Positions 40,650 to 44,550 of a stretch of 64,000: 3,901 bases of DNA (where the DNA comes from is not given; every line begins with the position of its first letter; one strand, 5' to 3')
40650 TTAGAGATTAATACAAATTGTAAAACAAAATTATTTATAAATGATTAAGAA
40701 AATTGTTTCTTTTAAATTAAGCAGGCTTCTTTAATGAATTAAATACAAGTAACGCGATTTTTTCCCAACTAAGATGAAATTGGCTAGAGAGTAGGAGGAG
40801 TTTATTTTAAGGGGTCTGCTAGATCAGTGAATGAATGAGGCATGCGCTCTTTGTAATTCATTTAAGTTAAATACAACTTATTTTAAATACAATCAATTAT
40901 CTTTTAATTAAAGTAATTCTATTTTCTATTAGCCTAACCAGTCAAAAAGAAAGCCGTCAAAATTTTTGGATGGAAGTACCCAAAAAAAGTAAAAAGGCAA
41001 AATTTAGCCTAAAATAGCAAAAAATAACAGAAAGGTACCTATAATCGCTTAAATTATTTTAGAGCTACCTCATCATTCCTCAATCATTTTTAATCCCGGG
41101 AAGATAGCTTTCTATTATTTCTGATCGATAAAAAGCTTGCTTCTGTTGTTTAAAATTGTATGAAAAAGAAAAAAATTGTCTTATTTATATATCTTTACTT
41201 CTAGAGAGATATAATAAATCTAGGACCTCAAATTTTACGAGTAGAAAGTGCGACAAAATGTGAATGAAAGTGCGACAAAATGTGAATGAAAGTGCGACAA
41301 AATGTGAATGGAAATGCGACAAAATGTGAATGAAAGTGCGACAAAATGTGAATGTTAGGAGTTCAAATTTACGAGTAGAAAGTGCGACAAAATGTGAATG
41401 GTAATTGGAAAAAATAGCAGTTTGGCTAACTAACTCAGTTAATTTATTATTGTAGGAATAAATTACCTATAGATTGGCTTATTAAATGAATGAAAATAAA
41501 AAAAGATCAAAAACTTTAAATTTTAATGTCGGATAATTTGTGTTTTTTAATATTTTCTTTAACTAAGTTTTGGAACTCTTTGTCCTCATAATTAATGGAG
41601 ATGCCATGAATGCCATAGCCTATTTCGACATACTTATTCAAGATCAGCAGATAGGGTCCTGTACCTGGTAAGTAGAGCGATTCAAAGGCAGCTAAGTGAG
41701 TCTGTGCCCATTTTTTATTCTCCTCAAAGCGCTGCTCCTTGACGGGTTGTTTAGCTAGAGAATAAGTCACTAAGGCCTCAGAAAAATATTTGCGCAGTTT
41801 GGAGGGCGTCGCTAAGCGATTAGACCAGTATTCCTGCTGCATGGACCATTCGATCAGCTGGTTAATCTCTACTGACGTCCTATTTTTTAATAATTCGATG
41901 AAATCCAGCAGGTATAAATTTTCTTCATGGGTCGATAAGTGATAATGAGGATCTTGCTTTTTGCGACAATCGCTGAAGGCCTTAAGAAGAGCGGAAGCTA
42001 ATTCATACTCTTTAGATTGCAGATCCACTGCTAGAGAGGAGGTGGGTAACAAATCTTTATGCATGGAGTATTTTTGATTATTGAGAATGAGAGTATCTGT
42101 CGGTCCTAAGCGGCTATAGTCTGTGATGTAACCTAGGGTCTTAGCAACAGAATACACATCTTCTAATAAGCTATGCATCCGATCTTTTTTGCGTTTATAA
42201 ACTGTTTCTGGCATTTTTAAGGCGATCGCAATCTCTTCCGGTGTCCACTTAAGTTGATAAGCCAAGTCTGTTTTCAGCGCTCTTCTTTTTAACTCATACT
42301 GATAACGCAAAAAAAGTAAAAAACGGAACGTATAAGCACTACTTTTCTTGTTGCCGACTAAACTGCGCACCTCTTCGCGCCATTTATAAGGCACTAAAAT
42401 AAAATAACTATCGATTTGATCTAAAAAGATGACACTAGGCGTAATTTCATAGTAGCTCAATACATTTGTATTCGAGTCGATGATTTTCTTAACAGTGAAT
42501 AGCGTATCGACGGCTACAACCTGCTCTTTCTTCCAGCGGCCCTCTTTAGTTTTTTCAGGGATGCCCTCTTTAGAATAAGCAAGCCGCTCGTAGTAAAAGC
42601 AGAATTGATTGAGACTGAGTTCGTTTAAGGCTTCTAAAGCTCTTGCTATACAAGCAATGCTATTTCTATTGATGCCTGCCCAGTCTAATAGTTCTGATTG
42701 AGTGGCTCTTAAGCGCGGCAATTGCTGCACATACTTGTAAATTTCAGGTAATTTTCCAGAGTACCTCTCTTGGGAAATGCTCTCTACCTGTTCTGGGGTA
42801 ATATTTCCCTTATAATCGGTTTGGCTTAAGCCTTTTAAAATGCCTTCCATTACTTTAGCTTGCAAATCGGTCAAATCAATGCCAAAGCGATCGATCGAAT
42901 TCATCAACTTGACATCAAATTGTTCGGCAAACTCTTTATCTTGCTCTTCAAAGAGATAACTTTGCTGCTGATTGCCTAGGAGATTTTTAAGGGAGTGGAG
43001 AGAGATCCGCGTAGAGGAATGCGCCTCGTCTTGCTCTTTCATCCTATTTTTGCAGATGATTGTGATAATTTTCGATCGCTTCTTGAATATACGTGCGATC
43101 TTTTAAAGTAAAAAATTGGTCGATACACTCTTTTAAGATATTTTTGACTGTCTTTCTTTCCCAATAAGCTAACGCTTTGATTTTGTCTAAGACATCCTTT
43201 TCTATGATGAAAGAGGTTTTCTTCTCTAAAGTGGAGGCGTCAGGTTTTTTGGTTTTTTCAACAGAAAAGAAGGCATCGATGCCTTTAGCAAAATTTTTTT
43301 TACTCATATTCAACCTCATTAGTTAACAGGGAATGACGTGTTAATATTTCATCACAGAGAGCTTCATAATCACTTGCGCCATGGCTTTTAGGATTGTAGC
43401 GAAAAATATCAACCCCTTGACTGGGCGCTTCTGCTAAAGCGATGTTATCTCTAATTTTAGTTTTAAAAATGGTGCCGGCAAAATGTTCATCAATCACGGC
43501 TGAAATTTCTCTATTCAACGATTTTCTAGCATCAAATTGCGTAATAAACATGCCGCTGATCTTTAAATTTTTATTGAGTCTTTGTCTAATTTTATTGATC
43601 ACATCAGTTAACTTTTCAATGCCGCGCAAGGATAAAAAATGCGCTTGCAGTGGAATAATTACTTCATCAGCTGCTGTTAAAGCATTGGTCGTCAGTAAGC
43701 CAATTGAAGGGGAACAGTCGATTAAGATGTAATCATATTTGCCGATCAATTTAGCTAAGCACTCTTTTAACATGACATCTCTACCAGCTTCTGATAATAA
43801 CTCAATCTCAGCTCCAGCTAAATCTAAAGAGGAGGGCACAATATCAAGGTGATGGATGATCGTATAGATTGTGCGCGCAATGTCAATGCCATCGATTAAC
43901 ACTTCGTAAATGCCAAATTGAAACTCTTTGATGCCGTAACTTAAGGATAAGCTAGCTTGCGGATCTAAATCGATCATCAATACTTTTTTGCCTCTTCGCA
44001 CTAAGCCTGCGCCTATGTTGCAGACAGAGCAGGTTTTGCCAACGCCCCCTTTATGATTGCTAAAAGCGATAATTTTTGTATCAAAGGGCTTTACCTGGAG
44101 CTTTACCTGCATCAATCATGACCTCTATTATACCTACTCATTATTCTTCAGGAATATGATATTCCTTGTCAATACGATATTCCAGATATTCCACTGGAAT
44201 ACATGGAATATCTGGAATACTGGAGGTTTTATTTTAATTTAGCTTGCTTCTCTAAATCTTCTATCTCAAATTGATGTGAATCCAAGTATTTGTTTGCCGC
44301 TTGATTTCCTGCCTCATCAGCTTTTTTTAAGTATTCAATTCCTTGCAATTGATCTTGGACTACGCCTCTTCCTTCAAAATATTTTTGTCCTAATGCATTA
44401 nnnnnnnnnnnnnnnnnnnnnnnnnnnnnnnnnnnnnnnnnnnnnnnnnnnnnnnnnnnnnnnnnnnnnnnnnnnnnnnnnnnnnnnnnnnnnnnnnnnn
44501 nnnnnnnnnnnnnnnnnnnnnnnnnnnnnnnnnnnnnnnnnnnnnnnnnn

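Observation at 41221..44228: Self-contained mini-replicon: heptad centromere/operator, parA, RHH adaptor, rep candidate, 22-bp iterons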

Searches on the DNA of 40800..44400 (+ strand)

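Call 9: search_dna_similar(query=window:40800-44400:+, collection=plasmids, mode=near)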
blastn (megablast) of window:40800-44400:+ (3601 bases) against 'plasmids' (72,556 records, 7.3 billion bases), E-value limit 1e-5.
No match.
